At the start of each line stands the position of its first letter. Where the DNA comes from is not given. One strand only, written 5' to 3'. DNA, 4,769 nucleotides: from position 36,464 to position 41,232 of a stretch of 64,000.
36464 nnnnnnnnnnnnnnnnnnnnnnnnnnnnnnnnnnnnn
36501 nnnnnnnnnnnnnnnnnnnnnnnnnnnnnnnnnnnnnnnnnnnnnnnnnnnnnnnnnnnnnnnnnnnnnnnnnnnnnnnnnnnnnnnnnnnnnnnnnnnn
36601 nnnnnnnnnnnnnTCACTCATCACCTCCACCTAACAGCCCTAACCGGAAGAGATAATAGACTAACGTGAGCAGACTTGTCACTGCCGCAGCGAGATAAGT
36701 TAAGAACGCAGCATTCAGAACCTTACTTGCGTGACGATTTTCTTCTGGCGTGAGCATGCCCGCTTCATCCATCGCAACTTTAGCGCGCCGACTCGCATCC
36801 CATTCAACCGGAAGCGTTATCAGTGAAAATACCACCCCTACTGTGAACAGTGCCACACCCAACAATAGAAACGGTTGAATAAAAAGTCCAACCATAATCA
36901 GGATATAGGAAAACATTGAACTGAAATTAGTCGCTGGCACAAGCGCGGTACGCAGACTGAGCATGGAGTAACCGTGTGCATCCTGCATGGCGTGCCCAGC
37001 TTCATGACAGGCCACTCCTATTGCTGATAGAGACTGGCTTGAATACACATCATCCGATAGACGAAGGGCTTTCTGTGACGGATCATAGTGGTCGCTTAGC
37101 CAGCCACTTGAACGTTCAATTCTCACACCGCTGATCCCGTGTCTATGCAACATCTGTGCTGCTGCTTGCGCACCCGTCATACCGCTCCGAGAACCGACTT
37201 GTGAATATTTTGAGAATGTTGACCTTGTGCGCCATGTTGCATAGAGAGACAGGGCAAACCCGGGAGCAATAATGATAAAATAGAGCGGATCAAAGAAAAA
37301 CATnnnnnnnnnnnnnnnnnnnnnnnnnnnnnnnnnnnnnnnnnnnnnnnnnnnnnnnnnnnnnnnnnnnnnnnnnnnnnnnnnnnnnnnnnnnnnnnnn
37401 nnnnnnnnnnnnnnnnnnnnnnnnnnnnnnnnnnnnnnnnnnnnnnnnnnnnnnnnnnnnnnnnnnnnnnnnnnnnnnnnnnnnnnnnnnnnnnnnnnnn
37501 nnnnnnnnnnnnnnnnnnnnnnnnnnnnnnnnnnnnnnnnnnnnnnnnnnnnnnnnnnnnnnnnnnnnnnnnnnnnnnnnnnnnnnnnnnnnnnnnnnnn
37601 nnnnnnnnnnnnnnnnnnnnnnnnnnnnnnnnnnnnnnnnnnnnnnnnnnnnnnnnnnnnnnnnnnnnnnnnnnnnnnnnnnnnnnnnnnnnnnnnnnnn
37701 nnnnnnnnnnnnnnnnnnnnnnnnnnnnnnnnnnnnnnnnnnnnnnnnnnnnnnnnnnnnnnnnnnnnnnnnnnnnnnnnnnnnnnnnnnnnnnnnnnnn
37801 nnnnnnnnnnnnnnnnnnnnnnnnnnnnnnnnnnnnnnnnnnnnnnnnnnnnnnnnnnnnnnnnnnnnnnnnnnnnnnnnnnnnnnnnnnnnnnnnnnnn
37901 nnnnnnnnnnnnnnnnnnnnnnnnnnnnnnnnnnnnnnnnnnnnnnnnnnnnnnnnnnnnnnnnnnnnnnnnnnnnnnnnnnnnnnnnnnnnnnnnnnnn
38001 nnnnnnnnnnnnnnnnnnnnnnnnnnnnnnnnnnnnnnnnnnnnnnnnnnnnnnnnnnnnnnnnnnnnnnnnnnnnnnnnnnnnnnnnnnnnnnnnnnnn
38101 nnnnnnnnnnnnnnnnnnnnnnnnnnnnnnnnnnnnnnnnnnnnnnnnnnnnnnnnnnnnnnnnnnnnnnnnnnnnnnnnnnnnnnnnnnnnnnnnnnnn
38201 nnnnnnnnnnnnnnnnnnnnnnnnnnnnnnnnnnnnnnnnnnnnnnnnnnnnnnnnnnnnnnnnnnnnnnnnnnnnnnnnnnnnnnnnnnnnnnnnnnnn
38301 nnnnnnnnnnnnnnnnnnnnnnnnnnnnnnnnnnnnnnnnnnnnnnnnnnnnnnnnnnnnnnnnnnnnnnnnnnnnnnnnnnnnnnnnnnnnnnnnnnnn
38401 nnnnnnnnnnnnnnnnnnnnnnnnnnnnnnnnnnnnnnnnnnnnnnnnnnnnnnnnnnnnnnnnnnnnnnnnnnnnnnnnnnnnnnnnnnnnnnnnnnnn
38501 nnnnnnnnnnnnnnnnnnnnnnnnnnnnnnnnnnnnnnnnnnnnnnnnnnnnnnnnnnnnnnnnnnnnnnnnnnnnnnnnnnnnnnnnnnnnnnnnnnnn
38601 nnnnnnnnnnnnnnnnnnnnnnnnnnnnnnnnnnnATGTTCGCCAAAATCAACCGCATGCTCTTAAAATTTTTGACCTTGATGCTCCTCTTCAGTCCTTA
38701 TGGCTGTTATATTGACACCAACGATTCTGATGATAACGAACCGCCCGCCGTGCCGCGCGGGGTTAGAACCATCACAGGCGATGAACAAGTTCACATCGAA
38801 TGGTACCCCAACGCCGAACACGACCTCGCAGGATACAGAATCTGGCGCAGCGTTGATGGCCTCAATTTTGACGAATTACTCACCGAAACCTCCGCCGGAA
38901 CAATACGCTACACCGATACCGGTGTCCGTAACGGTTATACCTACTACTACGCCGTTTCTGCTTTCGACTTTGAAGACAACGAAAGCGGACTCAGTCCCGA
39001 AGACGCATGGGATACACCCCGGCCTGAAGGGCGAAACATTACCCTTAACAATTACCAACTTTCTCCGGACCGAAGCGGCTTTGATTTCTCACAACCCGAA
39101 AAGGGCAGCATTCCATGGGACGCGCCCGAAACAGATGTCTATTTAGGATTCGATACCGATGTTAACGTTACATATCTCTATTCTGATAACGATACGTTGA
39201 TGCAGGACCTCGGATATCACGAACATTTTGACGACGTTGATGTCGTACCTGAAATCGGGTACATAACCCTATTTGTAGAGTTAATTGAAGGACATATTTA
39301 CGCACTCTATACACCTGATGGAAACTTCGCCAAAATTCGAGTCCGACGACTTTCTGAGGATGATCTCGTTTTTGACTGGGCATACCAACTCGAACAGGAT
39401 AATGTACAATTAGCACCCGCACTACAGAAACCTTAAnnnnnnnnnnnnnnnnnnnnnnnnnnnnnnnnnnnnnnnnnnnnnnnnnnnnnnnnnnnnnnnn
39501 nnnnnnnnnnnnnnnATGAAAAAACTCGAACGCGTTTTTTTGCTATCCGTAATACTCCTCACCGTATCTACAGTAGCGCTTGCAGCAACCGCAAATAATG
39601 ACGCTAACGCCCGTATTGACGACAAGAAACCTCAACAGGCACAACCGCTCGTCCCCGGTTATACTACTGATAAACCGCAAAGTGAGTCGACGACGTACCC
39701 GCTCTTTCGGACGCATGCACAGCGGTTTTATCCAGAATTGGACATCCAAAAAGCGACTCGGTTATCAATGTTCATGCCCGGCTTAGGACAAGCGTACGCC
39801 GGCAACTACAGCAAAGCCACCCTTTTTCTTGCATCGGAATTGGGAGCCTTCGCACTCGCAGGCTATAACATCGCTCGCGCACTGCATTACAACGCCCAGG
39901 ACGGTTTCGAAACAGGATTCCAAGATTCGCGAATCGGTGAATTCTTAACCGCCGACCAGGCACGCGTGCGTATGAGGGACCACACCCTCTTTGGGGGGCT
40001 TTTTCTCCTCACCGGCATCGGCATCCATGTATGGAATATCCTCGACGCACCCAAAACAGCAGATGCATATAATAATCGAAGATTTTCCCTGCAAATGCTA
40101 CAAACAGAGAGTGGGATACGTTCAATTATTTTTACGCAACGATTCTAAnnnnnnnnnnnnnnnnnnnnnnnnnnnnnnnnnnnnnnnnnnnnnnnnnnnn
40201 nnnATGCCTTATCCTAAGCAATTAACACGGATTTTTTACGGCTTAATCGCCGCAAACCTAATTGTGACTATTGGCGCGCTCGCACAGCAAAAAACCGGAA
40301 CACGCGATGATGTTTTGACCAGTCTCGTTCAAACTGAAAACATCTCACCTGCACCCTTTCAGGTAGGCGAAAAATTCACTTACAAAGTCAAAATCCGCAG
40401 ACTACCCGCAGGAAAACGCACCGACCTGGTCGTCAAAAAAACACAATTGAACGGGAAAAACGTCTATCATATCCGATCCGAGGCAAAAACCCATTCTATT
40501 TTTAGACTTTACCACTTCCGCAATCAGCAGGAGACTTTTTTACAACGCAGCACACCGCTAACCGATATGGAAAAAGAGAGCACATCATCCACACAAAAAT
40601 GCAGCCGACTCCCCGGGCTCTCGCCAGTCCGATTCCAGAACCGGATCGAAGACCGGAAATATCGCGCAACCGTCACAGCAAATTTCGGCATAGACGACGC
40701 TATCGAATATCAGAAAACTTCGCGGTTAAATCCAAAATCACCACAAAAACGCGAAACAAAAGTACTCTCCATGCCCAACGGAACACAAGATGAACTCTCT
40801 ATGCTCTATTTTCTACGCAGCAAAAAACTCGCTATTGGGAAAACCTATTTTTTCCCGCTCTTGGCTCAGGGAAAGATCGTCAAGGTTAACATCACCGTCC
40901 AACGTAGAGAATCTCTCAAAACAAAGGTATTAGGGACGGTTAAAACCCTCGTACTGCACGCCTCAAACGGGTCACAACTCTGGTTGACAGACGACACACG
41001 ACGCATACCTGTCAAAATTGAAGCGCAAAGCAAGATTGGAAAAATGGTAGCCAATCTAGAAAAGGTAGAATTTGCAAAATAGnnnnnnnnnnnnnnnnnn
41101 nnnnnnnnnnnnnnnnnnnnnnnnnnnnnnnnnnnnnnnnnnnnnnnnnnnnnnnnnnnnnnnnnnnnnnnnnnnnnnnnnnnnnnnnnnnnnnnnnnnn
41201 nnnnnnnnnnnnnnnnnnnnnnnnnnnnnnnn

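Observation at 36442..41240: Modular REP/MITE-like repeat family (A), with two direct copies bracketing a Zn-metallopeptidase gene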

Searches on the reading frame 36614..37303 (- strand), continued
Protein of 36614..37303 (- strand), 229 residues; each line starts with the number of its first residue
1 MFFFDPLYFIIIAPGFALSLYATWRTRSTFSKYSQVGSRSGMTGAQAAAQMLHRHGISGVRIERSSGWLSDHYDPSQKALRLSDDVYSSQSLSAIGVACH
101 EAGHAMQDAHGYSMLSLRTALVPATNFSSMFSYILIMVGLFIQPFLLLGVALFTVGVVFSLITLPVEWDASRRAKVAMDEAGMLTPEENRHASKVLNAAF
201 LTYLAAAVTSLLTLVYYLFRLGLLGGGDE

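Call 65: find_homologous_proteins(query=L084:2182-3378:-, max_evalue=1e-60)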
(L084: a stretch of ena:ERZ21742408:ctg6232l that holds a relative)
Query L084:2182-3378:- (398 aa): 8000 proteins with E <= 1e-60 among 8000 candidates; the best 120 are listed.
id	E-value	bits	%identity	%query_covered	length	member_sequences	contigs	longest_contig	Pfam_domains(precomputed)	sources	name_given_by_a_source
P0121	1.4e-262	889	94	100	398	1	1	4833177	PF13378.13,PF02746.22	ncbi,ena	-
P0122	5.2e-259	877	94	99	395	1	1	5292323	PF13378.13,PF02746.22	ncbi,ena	-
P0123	2.6e-258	875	93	99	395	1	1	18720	PF13378.13,PF02746.22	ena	-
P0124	3.1e-258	875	93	99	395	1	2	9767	PF13378.13,PF02746.22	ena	-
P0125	4.6e-258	874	93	99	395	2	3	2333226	PF13378.13,PF02746.22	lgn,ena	-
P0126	6.0e-258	874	93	99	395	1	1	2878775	PF13378.13,PF02746.22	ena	-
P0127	6.6e-258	874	93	99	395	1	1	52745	PF13378.13,PF02746.22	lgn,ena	-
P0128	8.4e-258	873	93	99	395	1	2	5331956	PF13378.13,PF02746.22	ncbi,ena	-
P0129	1.7e-257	872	93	99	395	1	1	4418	PF13378.13,PF02746.22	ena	-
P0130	1.9e-257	872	93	99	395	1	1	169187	PF13378.13,PF02746.22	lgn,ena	-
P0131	1.9e-257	872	93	99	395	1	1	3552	PF13378.13,PF02746.22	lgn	-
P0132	2.0e-257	872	93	99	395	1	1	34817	PF13378.13,PF02746.22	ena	-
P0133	2.5e-257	872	93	99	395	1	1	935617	PF13378.13,PF02746.22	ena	-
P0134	2.5e-257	872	93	99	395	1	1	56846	PF13378.13,PF02746.22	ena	-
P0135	2.8e-257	872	93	99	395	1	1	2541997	PF13378.13,PF02746.22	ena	-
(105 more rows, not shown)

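Call 66: find_encoding_contigs(protein=P0121, flank=10000, max_places=6)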
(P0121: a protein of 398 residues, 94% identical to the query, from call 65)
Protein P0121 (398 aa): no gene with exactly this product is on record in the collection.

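Call 70: find_encoding_contigs(protein=P0006, flank=10000, max_places=4)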
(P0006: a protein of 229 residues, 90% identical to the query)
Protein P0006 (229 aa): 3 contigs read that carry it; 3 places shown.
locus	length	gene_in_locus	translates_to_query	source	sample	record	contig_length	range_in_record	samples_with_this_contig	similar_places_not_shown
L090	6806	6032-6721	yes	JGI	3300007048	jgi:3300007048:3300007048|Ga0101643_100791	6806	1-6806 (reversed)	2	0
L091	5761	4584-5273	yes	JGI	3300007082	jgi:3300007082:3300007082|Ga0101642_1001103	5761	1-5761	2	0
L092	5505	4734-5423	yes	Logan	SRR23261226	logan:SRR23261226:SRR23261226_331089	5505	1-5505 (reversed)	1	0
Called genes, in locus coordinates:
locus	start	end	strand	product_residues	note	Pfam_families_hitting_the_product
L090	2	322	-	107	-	?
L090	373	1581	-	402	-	-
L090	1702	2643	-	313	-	PF13483:Lactamase_B_3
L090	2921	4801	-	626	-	PF01839:FG-GAP (faint), PF13517:FG-GAP_3, PF07593:UnbV_ASPIC, PF13860:FlgD_ig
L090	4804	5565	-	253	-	PF17851:GH43_C2 (weak)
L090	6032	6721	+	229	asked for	PF04298:Zn_peptidase_2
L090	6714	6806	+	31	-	?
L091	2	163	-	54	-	?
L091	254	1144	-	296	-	PF13483:Lactamase_B_3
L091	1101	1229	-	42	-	-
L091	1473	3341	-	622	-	PF01839:FG-GAP (faint), PF13517:FG-GAP_3, PF07593:UnbV_ASPIC, PF13860:FlgD_ig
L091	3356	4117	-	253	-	PF17851:GH43_C2 (weak)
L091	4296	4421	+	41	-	-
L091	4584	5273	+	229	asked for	PF04298:Zn_peptidase_2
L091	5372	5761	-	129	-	?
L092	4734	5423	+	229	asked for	PF04298:Zn_peptidase_2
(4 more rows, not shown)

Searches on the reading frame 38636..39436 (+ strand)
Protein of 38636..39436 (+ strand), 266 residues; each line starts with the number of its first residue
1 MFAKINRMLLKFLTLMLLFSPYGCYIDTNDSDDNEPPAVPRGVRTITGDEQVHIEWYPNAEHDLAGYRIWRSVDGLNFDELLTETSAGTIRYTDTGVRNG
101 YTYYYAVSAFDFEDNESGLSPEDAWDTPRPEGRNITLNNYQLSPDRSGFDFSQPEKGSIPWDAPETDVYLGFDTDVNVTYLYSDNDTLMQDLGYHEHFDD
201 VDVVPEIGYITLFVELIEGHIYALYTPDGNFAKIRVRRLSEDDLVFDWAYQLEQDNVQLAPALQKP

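Call 12: search_protein_families(library=pfam, proteins=[window:38636-39436:+], max_evalue=0.01)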
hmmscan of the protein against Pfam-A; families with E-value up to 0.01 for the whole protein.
window:38636-39436:+ (266 aa): 0 families

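Call 18: find_encoding_contigs(protein=window:38636-39433:+, flank=10000, max_places=10)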
Protein window:38636-39433:+ (266 aa): 1 contig read that carries it; 1 place shown.
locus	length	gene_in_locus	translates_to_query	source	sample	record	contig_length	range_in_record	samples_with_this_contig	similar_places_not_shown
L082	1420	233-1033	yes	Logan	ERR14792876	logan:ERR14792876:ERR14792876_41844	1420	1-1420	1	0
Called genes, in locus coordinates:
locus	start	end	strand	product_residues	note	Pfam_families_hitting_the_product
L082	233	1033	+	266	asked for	-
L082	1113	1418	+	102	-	?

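Call 32: find_related_loci(query=window:38636-39433:+, collection=metagenome_contigs, flank=10000)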
Query window:38636-39433:+ (266 aa) in metagenome_contigs; peptide patterns used: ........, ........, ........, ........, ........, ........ (x = any residue, [..] = any of these).
64 stretches matched a pattern, but none encodes a relative of the query by tblastn (E <= 1e-3).
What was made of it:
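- Tried and rejected: Protein-anchored search of JGI metagenomes for close relatives of the locus: none (call 32).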

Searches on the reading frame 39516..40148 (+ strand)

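Call 12: search_protein_families(library=pfam, proteins=[window:39516-40148:+], max_evalue=0.01)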
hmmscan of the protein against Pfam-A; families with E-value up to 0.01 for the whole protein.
window:39516-40148:+ (210 aa): 2 families
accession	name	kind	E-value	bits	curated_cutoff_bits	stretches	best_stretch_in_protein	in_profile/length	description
PF18935.5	DUF5683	-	2.9e-05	24.5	26.7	1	76-178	4-109/151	Family of unknown function (DUF5683)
PF20382.3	DUF6677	-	0.0061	17.6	24.3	0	83-125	5-46/116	Family of unknown function (DUF6677)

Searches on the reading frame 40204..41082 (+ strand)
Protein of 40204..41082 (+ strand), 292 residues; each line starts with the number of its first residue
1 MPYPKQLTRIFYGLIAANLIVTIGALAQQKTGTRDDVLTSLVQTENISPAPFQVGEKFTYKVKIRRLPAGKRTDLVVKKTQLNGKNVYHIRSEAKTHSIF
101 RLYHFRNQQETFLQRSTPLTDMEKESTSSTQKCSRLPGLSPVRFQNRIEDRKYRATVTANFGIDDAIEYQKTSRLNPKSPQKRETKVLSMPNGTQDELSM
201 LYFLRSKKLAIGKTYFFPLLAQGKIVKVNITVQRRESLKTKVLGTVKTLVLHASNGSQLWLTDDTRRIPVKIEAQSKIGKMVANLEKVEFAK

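Call 12: search_protein_families(library=pfam, proteins=[window:40204-41082:+], max_evalue=0.01)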
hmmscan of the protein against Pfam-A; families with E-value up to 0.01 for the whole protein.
window:40204-41082:+ (292 aa): 1 family
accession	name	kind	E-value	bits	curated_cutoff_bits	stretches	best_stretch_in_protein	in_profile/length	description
PF11306.15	DUF3108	-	1.6e-27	97.2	26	2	138-285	58-208/209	Protein of unknown function (DUF3108)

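Call 19: find_encoding_contigs(protein=window:40204-41079:+, flank=10000, max_places=10)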
Protein window:40204-41079:+ (292 aa): no gene with exactly this product is on record in the collection.
